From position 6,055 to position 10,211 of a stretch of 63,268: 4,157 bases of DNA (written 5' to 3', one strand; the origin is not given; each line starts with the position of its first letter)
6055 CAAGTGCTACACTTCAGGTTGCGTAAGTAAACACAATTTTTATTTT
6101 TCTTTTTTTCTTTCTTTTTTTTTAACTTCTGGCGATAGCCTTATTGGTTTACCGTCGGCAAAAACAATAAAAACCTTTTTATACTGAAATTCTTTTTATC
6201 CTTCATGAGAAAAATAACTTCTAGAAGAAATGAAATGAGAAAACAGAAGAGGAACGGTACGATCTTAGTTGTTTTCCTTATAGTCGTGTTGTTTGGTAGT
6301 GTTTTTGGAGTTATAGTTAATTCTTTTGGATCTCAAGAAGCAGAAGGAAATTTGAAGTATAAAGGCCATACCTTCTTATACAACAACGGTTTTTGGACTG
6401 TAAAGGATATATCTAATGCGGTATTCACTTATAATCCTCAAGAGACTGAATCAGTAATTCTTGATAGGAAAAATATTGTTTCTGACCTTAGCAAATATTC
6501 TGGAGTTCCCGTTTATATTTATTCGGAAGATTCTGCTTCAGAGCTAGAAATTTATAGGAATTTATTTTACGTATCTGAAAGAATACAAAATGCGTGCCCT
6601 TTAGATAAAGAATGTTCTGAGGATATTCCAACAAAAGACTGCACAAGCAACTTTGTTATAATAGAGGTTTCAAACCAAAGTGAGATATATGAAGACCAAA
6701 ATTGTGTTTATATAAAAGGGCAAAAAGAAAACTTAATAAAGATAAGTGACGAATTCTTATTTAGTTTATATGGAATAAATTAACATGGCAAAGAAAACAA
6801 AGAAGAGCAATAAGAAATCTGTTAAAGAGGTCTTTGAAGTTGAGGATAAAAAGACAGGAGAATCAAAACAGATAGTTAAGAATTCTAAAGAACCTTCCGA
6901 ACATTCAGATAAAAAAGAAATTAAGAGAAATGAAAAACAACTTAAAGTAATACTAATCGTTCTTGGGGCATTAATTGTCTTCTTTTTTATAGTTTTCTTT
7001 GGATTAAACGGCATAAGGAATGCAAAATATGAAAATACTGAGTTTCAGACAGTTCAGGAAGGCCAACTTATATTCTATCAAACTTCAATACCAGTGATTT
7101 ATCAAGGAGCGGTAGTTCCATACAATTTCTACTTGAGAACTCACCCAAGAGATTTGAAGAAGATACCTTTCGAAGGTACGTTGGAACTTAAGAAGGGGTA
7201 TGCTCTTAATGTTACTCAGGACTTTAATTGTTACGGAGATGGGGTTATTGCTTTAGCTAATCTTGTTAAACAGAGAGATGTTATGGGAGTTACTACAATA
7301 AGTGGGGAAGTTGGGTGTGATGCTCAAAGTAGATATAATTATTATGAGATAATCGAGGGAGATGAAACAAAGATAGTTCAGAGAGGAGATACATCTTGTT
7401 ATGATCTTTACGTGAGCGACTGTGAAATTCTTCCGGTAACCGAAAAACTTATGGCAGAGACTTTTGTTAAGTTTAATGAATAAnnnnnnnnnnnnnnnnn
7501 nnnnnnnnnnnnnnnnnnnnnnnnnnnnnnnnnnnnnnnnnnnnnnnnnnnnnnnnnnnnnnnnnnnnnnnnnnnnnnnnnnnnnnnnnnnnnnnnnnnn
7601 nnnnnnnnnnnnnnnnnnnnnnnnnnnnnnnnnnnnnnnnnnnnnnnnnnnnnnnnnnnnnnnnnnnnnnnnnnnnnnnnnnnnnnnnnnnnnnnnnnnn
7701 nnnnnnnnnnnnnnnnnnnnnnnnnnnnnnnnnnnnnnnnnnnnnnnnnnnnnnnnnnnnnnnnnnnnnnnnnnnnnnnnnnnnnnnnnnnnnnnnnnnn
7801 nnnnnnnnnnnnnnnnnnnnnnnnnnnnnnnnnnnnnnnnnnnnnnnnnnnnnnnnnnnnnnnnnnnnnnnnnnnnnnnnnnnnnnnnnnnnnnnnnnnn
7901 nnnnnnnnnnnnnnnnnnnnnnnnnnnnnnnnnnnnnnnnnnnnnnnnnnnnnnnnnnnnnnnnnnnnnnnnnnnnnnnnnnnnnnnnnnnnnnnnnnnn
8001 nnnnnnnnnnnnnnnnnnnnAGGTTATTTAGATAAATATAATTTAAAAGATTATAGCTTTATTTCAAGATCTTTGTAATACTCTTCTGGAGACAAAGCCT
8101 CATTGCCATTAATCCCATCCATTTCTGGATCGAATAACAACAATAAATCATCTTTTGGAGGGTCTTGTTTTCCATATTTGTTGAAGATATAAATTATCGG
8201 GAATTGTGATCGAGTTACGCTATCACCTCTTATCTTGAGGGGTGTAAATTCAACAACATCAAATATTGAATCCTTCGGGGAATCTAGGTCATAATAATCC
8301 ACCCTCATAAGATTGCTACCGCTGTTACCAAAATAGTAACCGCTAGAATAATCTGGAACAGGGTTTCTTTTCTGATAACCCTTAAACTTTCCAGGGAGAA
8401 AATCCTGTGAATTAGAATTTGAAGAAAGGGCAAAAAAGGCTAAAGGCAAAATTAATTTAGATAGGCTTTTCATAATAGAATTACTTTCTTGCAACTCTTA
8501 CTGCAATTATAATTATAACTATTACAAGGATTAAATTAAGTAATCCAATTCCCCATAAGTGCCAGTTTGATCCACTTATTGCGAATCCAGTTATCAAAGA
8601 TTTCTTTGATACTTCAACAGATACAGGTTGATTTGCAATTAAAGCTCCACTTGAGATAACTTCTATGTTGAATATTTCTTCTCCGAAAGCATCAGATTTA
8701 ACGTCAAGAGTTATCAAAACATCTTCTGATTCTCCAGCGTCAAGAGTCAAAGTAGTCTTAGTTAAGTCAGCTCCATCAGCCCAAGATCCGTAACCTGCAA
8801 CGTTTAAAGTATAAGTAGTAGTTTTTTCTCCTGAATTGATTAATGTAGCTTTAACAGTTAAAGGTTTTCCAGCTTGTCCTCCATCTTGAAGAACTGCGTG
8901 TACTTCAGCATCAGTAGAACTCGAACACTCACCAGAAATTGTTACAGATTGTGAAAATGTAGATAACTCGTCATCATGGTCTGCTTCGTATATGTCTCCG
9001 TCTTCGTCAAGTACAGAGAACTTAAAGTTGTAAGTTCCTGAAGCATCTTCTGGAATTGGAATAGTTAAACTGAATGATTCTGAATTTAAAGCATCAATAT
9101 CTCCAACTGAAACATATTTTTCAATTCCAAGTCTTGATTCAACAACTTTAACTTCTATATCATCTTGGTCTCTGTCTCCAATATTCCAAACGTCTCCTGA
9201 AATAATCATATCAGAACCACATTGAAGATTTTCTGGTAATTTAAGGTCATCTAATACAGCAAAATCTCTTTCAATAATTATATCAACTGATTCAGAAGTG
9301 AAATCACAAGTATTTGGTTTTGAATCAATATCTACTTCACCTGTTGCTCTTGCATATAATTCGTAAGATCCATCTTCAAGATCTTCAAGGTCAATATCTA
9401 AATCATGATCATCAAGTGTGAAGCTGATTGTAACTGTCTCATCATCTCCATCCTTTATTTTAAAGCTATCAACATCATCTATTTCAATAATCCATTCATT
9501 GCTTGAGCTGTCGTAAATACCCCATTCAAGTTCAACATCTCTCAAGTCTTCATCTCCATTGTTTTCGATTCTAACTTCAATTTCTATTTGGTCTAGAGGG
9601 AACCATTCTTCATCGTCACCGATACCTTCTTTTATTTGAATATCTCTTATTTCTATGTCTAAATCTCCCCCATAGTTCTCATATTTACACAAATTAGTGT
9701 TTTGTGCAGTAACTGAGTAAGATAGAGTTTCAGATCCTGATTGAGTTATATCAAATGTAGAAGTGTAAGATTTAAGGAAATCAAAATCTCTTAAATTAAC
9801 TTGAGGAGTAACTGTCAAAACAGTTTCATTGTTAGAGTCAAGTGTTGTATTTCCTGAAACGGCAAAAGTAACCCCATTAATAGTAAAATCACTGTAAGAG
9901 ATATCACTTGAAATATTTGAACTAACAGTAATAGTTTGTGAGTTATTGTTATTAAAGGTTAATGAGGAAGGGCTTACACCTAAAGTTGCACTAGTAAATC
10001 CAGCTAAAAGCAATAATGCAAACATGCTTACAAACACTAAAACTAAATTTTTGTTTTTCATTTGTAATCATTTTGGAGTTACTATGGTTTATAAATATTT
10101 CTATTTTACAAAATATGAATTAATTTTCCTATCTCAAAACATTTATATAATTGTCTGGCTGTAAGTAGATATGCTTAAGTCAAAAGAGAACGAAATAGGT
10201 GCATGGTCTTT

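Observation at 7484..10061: Possible minimal archaeosortase-like system: adhesin with TM+basic C-terminal tail followed by a small Cys/Arg polytopic membrane protein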

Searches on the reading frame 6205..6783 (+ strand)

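Call 3: search_protein_families(library=ncbifam, proteins=[window:6205-6783:+], max_evalue=10)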
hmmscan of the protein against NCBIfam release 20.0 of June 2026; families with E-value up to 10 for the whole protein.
window:6205-6783:+ (192 aa): 0 families

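Call 4: search_protein_families(library=pfam, proteins=[window:6205-6783:+], max_evalue=10)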
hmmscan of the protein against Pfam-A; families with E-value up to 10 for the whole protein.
window:6205-6783:+ (192 aa): 2 families
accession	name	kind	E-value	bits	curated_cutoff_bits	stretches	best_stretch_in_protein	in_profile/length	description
PF05084.19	GRA6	-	0.19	12.1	27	1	12-46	8-42/186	Granule antigen protein (GRA6)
PF12679.13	ABC2_membrane_2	-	0.21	11.2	27.2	1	8-49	5-44/283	ABC-2 family transporter protein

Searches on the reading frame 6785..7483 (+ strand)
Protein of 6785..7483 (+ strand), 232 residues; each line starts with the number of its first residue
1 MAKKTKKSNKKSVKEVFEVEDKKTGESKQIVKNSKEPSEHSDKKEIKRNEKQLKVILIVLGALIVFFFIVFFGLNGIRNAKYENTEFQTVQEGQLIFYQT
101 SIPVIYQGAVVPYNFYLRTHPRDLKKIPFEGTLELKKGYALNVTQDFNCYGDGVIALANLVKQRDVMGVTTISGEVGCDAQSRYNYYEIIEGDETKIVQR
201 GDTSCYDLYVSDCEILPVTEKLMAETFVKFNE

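Call 3: search_protein_families(library=ncbifam, proteins=[window:6785-7483:+], max_evalue=10)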
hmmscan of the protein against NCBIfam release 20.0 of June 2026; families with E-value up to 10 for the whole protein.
window:6785-7483:+ (232 aa): 10 families
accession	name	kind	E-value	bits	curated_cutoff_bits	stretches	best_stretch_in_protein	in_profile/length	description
TIGR04370.1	glyco_rpt_poly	subfamily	0.00085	18.4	40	1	31-128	71-170/396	oligosaccharide repeat unit polymerase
NF047981.1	RC1041_fam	subfamily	0.0092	15.7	90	1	39-77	7-46/57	RC1041 family protein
NF040945.1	CCC_membrane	equivalog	0.0093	16.3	65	1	28-81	36-88/99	CCC motif membrane protein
NF045849.1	ICE_MMCAP2_0565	equivalog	0.012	15.3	40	1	41-70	44-73/80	Mbov_0395 family pilin-like conjugal transfer protein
NF047991.1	RP671aFamTckup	equivalog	0.032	14.2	120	1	23-79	3-60/80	RP671a family tick cell line-upregulated protein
TIGR00967.1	3a0501s007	equivalog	0.034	13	253.6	1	28-116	174-271/414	preprotein translocase subunit SecY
NF046005.2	near_gluc_PtsG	equivalog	0.058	13.7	45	1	53-83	3-35/85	MPN207a family PTS transporter accessory protein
NF033483.0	PknB_PASTA_kin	equivalog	0.066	12.2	450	1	7-74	285-353/563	Stk1 family PASTA domain-containing Ser/Thr kinase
NF038277.1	accessory_MacP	equivalog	0.13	12.7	45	1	6-72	33-97/98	cell wall synthase accessory phosphoprotein MacP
NF050121.1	bc1_QcrA_actin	exception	0.18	11.3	275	1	31-94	3-65/319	cytochrome bc1 complex Rieske iron-sulfur subunit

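Call 4: search_protein_families(library=pfam, proteins=[window:6785-7483:+], max_evalue=10)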
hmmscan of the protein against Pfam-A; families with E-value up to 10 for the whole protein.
window:6785-7483:+ (232 aa): 8 families
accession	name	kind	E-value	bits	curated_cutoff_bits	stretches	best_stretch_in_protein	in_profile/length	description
PF14914.11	LRRC37AB_C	-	0.035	14.5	27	1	20-82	81-143/147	LRRC37A/B like protein 1 C-terminal domain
PF06143.16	Baculo_11_kDa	-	0.042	13.9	28.4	1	46-72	26-52/84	Baculovirus 11 kDa family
PF02990.21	EMP70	-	0.058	12.5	27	1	50-128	325-405/517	Endomembrane protein 70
PF20185.3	DUF6548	-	0.059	13.7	27.3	1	18-72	118-162/164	Family of unknown function (DUF6548)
PF13800.11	Sigma_reg_N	-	0.066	13.9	26.3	1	48-90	8-50/91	Sigma factor regulator N-terminal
PF08552.16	Kei1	-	0.16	12.2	25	1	9-70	108-168/181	Inositolphosphorylceramide synthase subunit Kei1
PF20225.4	DUF6584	-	0.23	11.9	27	1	9-76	103-165/171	Family of unknown function (DUF6584)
PF05620.16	TMEM208_SND2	-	0.55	10.5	22.9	1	40-74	4-38/167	SRP-independent targeting protein 2/TMEM208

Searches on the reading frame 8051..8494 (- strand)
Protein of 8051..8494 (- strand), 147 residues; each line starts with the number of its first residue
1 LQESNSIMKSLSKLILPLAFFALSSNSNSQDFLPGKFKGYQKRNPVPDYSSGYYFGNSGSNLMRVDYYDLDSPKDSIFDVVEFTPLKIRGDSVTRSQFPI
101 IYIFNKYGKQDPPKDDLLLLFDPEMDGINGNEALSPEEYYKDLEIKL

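Call 3: search_protein_families(library=ncbifam, proteins=[window:8051-8494:-], max_evalue=10)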
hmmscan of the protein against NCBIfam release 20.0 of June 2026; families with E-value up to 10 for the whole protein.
window:8051-8494:- (147 aa): 0 families

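Call 4: search_protein_families(library=pfam, proteins=[window:8051-8494:-], max_evalue=10)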
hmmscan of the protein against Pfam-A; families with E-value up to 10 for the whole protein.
window:8051-8494:- (147 aa): 0 families

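Call 53: list_cluster_members(proteins=[P0001, P0121, window:8051-8473:-])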
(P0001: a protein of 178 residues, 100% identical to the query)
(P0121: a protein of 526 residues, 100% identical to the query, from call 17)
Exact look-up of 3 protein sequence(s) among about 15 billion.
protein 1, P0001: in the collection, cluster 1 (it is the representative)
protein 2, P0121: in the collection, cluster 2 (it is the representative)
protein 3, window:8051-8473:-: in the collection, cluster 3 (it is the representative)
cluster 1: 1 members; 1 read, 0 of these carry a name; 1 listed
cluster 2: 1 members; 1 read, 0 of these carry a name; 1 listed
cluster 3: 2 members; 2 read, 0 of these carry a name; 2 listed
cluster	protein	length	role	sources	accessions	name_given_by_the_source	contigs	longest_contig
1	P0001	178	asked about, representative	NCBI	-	-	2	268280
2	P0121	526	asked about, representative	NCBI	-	-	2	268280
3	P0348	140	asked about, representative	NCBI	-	-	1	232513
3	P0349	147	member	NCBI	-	-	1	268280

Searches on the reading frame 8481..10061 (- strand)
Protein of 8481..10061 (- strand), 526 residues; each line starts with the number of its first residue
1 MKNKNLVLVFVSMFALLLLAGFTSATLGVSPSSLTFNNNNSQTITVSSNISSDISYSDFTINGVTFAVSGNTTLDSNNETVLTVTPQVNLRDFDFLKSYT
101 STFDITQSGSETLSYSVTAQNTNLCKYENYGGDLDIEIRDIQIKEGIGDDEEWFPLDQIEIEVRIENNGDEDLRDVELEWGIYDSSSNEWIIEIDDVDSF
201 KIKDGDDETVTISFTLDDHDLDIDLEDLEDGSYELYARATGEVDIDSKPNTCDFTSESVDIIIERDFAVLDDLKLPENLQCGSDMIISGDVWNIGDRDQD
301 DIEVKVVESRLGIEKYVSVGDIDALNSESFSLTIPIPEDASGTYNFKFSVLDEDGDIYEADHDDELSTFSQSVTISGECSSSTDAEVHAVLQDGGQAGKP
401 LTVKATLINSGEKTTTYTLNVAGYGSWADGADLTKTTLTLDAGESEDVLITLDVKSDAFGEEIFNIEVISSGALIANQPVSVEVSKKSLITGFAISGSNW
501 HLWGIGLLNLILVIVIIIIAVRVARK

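Call 3: search_protein_families(library=ncbifam, proteins=[window:8481-10061:-], max_evalue=10)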
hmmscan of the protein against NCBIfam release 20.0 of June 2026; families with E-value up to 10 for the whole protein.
window:8481-10061:- (526 aa): 4 families
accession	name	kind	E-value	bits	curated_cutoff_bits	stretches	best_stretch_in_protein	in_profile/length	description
NF033506.0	PACE-CTERM-PROT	exception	1e-123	414.2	110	2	61-526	150-627/627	putative S-layer protein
NF038353.1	FxLYD_dom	domain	0.022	14.6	23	1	161-190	6-35/71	FxLYD domain-containing protein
NF010083.0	PRK13568.1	equivalog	0.15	10.8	554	1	154-228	184-259/419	DNA uptake porin HofQ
NF041740.1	choice_anch_T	equivalog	0.44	9.6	70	1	29-82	81-137/259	choice-of-anchor T family protein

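Call 4: search_protein_families(library=pfam, proteins=[window:8481-10061:-], max_evalue=10)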
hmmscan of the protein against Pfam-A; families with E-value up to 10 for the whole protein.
window:8481-10061:- (526 aa): 12 families
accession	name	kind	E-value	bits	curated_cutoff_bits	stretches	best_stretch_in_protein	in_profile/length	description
PF07705.17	CARDB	-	6.6e-10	39.5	22.7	3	266-364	3-96/101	CARDB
PF11614.14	FixG_C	-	0.00022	21.8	25.6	1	406-468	38-101/119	IG-like fold at C-terminal of FixG, putative oxidoreductase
PF15418.12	DUF4625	-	0.0052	17.5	27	1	326-359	89-123/131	Domain of unknown function (DUF4625)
PF03168.19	LEA_2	-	0.0067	17.3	25.4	1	35-96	3-59/98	Late embryogenesis abundant protein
PF09624.15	DUF2393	-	0.0078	16.6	26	1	157-193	61-94/146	Protein of unknown function (DUF2393)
PF18914.6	DUF5666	-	0.023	15.4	27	1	51-84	5-38/60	Domain of unknown function (DUF5666)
PF06280.18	fn3_5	-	0.025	15.7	27.6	1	430-457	56-83/112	Fn3-like domain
PF04234.18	CopC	-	0.048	15.1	23.3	1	330-357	56-83/92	CopC domain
PF00927.28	Transglut_C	-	0.058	14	26.6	1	396-450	12-72/106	Transglutaminase family, C-terminal ig like domain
PF01200.24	Ribosomal_S28e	-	0.17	12.3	25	1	383-423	4-44/64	Ribosomal protein S28e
PF12245.14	Big_3_2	-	0.27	11.9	23.3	0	336-358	89-111/122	Bacterial Ig-like domain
PF19190.6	BACON_2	-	0.84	10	25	1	27-85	2-64/94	Viral BACON domain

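Call 17: find_homologous_proteins(query=window:8481-10061:-, max_evalue=0.001)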
Query window:8481-10061:- (526 aa): 77 proteins with E <= 0.001 among 8000 candidates.
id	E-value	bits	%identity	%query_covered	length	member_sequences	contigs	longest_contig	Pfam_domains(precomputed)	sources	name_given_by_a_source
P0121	0.0e+0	1134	100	100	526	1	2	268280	PF07705.18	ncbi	-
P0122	1.0e-168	580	52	95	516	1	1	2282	-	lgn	-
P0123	2.0e-167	576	52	97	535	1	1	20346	-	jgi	jgi:hypothetical protein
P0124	8.2e-150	518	48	97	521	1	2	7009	PF07705.18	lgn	-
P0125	4.2e-149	515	49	97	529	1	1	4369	PF07705.18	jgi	-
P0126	4.2e-146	506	45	97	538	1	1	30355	-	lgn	-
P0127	3.2e-139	483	47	97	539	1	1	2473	-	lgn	-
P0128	7.9e-135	468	44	97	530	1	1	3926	-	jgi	-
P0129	8.1e-132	458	42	96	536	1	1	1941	PF07705.18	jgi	-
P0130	1.2e-128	448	43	96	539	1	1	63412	PF07705.18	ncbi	ncbi:MAG: putative S-layer protein [Nanobdellota archaeon]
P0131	6.8e-128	446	43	97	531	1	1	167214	PF07705.18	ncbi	-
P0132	4.0e-127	443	45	100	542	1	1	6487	PF11614.15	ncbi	-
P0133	2.1e-124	434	41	100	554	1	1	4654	PF07705.18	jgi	jgi:hypothetical protein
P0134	5.8e-124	433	41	97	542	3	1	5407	PF07705.18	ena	-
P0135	2.0e-122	427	44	96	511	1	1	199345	-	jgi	jgi:hypothetical protein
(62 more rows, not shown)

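Call 51: search_solved_structures(query=A2, max_evalue=1)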
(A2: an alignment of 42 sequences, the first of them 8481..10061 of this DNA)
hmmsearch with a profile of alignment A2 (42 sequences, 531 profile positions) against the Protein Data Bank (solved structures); distinct sequences matched with E-value up to 1: 0.

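Call 58: predict_structure(alignment_id=A2)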
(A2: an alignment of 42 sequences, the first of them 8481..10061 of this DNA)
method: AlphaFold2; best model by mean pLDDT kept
length: 526 residues; sequences in the alignment: 42
mean_pLDDT: 88.0   pTM: 0.60
mean pLDDT of the five models: 88.0, 87.6, 86.9, 86.8, 86.3
residues with pLDDT >= 90: 316; 70-90: 175; 50-70: 26; < 50: 9
segments of 3 or more residues with pLDDT < 50: 490-497
pLDDT, mean of each block of 10 residues (from residue 1): 68 79 78 87 91 90 91 87 89 82 88 90 82 89 91 94 94 92 90 88 93 92 90 94 81 94 93 89 91 94 96 95 94 90 94 93 88 78 77 90 93 91 94 94 94 94 92 83 79 45 81 95 77
secondary structure, 60 per line:
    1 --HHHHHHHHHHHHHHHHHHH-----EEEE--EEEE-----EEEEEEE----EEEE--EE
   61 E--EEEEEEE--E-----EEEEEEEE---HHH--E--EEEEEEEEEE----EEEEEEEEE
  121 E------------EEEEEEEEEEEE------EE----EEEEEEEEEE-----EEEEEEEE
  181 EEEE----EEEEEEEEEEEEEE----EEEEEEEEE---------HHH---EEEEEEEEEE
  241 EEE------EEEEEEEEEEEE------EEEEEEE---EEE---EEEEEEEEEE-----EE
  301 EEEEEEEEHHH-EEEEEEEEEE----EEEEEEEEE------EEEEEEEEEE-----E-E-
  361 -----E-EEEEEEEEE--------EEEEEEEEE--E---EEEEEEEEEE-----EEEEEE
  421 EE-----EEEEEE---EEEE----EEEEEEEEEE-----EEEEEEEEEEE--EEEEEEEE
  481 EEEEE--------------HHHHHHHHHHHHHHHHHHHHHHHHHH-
elements in order: H3-21 E27-30 E33-36 E42-48 E53-56 E59-61 E64-70 E79-86 E98-107 E112-121 E134-145 E158-167 E173-184 E189-202 E207-215 E231-243 E250-261 E268-274 E278-280 E284-293 E299-308 E313-322 E327-335 E342-351 E368-376 E385-393 E400-409 E415-422 E428-433 E437-440 E445-454 E460-470 E473-485 H500-525

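Call 60: fold_search(model_id=the predicted structure, library=pdb)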
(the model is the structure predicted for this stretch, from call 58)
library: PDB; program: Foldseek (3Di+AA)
matches with E <= 10: 1966; with E <= 0.001: 285
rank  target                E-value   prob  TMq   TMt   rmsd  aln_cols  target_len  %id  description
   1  9ijj_h                4.5e-14  1.00  0.17  0.08  21.9       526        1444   11  In situ structure of the central apparatus in mouse sperm axoneme. (released 2025-06-04)
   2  7sqc_O0               1.5e-13  1.00  0.21  0.13  21.0       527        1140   10  Ciliary C1 central pair apparatus isolated from Chlamydomonas reinhardtii (released 2022-04-13)
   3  7som_D                2.2e-13  1.00  0.16  0.07  21.2       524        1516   12  Ciliary C2 central pair apparatus isolated from Chlamydomonas reinhardtii (released 2022-04-13)
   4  7sqc_F1               2.5e-13  1.00  0.18  0.19  22.2       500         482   12  Ciliary C1 central pair apparatus isolated from Chlamydomonas reinhardtii (released 2022-04-13)
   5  9ijj_C                8.5e-13  1.00  0.23  0.15  19.4       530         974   10  In situ structure of the central apparatus in mouse sperm axoneme. (released 2025-06-04)
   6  7sqc_2B               9.8e-13  1.00  0.17  0.12  27.0       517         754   12  Ciliary C1 central pair apparatus isolated from Chlamydomonas reinhardtii (released 2022-04-13)
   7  7sqc_T1               9.8e-13  1.00  0.17  0.16  26.2       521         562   14  Ciliary C1 central pair apparatus isolated from Chlamydomonas reinhardtii (released 2022-04-13)
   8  7sqc_2A               1.0e-12  1.00  0.16  0.12  27.1       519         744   12  Ciliary C1 central pair apparatus isolated from Chlamydomonas reinhardtii (released 2022-04-13)
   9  9ijj_O                3.7e-12  1.00  0.18  0.08  27.1       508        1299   13  In situ structure of the central apparatus in mouse sperm axoneme. (released 2025-06-04)
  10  7sqc_T2               4.1e-12  1.00  0.15  0.15  25.5       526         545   14  Ciliary C1 central pair apparatus isolated from Chlamydomonas reinhardtii (released 2022-04-13)
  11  9ijj_P                7.5e-12  1.00  0.18  0.17  28.6       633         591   11  In situ structure of the central apparatus in mouse sperm axoneme. (released 2025-06-04)
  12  7sqc_T0               1.5e-11  1.00  0.16  0.15  25.2       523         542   14  Ciliary C1 central pair apparatus isolated from Chlamydomonas reinhardtii (released 2022-04-13)
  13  5a42                  2.1e-11  1.00  0.17  0.07  36.2       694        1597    9  Cryo-EM single particle 3D reconstruction of the native conformation of E. coli alpha-2-macroglobulin (ECAM) (released 2015-07-29)
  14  7u06_A                3.9e-11  1.00  0.21  0.11  20.7       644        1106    9  Structure of the yeast TRAPPII-Rab11/Ypt32 complex in the closed/open state (composite structure) (released 2022-04-27)
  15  7b2m_A                4.1e-11  1.00  0.25  0.21  27.7       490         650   13  Cryo-EM structure of complement C4b in complex with nanobody E3 (released 2022-03-02)
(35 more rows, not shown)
